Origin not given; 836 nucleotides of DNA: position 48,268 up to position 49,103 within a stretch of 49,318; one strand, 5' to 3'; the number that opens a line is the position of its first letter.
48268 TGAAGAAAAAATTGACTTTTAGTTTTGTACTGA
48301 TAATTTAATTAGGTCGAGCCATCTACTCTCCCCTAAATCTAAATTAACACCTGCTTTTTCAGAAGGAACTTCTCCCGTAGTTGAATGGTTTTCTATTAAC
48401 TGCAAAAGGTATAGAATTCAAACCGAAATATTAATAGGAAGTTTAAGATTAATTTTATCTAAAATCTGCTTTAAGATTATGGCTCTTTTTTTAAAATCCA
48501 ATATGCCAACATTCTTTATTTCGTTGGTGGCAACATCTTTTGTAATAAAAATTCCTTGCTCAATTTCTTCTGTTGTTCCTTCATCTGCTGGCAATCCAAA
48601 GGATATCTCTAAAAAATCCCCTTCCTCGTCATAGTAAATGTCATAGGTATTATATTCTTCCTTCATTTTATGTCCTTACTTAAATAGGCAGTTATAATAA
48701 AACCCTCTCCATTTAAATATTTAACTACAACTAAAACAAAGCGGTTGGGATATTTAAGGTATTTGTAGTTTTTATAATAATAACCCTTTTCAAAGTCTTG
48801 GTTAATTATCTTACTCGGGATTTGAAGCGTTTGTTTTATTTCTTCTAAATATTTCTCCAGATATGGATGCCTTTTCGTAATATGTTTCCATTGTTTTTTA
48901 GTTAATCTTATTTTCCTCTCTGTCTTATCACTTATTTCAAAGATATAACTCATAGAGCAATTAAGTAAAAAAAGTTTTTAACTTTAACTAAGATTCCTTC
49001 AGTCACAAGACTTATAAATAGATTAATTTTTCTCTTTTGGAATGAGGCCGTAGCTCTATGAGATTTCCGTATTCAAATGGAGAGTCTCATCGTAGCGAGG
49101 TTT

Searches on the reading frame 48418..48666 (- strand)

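Call 63: search_protein_families(library=pfam, proteins=[window:48418-48666:-], max_evalue=0.001)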
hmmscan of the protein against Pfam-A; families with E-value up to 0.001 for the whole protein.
window:48418-48666:- (82 aa): 1 family
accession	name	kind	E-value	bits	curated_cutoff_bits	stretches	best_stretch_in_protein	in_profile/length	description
PF10049.14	DUF2283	-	0.00046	20.7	23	1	10-58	2-48/49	Protein of unknown function (DUF2283)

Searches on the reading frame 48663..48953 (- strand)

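Call 63: search_protein_families(library=pfam, proteins=[window:48663-48953:-], max_evalue=0.001)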
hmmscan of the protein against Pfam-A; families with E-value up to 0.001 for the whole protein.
window:48663-48953:- (96 aa): 1 family
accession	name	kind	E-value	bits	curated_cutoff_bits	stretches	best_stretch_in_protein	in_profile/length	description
PF18810.6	PBECR2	-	1.5e-07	32.1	27.1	1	8-90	18-102/120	phage-Barnase-EndoU-ColicinE5/D-RelE like nuclease2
